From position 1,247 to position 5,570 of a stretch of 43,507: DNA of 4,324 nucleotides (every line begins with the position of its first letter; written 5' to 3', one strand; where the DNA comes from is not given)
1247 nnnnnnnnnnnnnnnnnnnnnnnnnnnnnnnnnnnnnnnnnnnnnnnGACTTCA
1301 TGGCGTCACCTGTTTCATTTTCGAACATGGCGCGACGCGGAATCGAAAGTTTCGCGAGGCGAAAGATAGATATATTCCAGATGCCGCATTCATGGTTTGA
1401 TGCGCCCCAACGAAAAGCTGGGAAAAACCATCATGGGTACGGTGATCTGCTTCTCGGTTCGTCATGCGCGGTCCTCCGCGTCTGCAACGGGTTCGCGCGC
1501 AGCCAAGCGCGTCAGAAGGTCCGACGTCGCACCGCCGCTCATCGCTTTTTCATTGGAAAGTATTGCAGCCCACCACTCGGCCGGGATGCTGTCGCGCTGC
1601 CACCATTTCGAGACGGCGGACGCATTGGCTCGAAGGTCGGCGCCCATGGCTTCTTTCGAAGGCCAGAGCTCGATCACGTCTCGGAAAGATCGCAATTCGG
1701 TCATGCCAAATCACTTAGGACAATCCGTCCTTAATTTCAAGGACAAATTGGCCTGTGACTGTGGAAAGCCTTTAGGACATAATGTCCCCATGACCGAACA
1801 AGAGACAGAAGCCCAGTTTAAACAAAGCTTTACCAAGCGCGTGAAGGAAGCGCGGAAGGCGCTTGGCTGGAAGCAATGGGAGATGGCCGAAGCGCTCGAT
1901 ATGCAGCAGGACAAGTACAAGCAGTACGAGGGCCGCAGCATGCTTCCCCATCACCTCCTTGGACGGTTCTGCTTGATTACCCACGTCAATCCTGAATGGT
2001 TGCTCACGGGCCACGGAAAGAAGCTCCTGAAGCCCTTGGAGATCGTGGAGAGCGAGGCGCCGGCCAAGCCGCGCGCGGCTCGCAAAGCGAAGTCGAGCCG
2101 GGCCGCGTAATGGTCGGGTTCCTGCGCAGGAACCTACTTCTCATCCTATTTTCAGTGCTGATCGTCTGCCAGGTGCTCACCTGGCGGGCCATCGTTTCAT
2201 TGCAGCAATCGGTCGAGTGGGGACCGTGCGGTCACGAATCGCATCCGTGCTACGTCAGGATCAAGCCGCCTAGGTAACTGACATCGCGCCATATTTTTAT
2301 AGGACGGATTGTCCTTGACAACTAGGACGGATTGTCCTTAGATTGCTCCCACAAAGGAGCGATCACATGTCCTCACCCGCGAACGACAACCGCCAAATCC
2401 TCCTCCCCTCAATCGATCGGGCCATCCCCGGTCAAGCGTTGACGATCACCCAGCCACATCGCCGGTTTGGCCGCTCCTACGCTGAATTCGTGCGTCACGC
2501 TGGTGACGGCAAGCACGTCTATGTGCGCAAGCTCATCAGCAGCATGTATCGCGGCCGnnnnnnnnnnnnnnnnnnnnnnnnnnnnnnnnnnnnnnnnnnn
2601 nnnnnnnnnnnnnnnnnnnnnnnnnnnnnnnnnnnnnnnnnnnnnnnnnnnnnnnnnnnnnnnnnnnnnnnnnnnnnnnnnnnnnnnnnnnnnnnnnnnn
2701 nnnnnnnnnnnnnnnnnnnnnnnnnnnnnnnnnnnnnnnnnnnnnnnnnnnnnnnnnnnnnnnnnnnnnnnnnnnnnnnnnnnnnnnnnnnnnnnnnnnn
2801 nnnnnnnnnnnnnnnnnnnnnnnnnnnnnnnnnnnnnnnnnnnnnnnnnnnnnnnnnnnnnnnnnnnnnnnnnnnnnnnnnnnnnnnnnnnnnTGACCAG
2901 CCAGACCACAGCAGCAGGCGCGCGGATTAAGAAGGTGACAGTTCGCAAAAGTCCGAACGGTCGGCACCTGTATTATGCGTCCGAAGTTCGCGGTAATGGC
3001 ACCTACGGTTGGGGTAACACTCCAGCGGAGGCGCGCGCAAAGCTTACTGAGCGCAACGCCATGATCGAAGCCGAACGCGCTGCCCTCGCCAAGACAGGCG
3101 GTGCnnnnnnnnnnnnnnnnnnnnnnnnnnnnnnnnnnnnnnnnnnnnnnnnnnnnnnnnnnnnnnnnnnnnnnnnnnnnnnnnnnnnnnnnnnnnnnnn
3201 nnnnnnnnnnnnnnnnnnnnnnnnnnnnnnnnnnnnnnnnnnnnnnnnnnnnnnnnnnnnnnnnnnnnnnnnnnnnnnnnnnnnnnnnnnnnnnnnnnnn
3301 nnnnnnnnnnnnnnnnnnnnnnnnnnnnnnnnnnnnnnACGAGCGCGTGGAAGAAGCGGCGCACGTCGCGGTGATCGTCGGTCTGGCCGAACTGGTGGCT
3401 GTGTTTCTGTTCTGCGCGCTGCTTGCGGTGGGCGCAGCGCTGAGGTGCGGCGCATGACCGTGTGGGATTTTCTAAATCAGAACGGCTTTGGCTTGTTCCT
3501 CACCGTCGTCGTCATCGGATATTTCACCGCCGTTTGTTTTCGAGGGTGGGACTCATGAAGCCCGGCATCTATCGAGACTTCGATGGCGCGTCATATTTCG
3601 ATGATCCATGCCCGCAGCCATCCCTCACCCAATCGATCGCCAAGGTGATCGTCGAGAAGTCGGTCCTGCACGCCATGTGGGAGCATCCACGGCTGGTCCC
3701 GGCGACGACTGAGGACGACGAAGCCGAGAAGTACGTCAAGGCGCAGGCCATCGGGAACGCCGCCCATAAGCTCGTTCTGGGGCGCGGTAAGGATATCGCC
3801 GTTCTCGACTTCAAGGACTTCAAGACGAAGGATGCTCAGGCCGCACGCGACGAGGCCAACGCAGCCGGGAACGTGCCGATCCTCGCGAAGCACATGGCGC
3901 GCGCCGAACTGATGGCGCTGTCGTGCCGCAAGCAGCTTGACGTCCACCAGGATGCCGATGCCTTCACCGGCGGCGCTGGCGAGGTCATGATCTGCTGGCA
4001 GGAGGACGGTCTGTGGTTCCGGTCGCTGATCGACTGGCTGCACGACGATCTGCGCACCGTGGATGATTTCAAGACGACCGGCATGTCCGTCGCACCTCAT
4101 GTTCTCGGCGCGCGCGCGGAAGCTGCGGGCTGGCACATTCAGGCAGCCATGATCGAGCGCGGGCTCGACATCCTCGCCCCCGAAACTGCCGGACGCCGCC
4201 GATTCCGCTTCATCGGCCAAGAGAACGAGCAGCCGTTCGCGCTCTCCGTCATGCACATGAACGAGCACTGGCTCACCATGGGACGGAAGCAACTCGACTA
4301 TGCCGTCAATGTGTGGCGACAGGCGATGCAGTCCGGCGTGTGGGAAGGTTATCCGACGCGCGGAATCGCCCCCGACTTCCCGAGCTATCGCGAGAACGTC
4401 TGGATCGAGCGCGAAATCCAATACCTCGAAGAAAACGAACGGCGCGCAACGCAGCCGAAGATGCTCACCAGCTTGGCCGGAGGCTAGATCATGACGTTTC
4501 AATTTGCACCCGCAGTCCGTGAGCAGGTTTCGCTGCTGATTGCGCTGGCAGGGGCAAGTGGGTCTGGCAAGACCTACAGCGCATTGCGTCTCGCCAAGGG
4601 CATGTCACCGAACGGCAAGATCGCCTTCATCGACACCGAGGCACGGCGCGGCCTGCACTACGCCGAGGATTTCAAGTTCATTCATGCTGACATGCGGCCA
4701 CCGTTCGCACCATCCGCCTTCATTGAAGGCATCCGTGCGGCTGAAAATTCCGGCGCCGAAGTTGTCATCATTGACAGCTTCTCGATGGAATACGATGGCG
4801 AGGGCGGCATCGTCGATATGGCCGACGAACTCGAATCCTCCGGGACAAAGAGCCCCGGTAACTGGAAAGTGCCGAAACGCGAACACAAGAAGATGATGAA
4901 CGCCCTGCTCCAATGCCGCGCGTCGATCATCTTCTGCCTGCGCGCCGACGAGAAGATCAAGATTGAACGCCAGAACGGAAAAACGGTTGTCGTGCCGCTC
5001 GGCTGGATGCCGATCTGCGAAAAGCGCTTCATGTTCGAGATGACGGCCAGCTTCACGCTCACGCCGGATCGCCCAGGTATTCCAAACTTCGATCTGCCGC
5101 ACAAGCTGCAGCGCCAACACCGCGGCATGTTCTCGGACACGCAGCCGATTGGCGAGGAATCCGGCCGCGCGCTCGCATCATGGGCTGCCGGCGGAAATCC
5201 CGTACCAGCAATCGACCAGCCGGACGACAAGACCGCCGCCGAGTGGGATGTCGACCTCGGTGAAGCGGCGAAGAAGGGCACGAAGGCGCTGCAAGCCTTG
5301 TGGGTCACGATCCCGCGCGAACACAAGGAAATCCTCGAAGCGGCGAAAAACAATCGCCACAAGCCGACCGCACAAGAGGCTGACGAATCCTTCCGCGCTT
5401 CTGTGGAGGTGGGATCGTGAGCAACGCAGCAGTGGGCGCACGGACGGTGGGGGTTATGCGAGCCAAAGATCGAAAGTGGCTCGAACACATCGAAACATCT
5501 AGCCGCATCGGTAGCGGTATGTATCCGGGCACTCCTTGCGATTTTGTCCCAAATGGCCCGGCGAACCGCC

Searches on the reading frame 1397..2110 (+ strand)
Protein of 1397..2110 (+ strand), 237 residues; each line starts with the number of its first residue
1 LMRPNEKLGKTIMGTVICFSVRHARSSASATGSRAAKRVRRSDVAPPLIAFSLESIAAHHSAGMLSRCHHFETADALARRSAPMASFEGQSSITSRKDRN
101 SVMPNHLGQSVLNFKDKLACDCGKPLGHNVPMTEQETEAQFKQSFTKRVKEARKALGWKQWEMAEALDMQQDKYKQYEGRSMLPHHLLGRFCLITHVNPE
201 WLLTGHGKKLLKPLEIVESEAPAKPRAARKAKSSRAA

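Call 23: search_protein_families(library=pfam, proteins=[window:1397-2110:+], max_evalue=0.01)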
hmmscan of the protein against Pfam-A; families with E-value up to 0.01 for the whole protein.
window:1397-2110:+ (237 aa): 2 families
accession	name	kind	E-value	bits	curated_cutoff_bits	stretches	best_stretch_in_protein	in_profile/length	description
PF12844.13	HTH_19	-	2.3e-05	24.7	30.2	1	147-207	2-63/64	Helix-turn-helix domain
PF13560.12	HTH_31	-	0.0028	18.4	27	0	148-181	5-38/64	Helix-turn-helix domain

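Call 25: search_protein_families(library=phrogs, proteins=[window:1397-2110:+], max_evalue=0.01)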
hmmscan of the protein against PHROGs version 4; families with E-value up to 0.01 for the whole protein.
window:1397-2110:+ (237 aa): 7 families
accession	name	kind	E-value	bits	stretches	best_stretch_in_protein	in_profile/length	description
phrog_4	-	transcription regulation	6.1e-10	39.6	1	91-210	79-199/400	transcriptional repressor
phrog_2328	-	transcription regulation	6.5e-10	39.9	1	133-209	3-81/128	transcriptional repressor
phrog_8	-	transcription regulation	3.8e-08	34.2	1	141-214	73-227/346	transcriptional regulator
phrog_3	-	transcription regulation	4.2e-06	27.8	1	68-209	45-154/430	transcriptional repressor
phrog_4836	-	transcription regulation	8.6e-05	23.2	1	119-207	47-139/194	CII-like regulator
phrog_2967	-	transcription regulation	0.00015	22.4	1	140-210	6-77/225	transcriptional regulator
phrog_2104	-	unknown function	0.0023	19.1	1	136-186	30-81/103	-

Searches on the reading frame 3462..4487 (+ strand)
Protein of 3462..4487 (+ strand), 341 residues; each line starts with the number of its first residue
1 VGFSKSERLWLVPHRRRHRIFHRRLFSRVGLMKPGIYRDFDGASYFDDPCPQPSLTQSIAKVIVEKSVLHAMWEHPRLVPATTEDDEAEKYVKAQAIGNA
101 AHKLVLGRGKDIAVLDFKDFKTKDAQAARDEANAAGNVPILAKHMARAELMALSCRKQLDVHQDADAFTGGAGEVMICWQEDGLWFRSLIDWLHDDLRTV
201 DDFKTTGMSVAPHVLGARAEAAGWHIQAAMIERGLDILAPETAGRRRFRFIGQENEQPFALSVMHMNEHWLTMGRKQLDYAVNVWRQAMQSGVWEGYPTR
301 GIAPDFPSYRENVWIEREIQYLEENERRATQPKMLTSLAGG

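Call 23: search_protein_families(library=pfam, proteins=[window:3462-4487:+], max_evalue=0.01)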
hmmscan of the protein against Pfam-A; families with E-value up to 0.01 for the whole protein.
window:3462-4487:+ (341 aa): 1 family
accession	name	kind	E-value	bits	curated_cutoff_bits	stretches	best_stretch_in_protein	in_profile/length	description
PF12684.13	DUF3799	-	1.7e-10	41.6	26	1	81-297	17-223/233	PDDEXK-like domain of unknown function (DUF3799)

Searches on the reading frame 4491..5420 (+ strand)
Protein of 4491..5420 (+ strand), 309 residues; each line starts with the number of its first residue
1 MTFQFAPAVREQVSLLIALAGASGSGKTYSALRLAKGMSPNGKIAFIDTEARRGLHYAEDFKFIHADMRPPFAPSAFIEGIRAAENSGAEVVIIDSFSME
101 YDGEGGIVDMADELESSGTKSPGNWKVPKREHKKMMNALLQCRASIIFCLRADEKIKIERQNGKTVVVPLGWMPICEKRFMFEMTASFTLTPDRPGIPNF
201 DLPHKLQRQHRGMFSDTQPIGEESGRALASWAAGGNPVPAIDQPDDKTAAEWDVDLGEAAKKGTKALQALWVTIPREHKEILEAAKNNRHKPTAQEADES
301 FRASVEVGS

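Call 23: search_protein_families(library=pfam, proteins=[window:4491-5420:+], max_evalue=0.01)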
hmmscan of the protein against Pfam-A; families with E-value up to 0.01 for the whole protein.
window:4491-5420:+ (309 aa): 3 families
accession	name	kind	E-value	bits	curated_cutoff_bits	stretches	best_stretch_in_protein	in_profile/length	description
PF13479.12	AAA_24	-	4.2e-13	50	27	1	17-163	5-141/195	AAA domain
PF13481.12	AAA_25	-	0.00012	22.2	27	0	16-56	35-77/195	AAA domain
PF06414.18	Zeta_toxin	-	0.00084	19.3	22.3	1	16-58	18-62/199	Zeta toxin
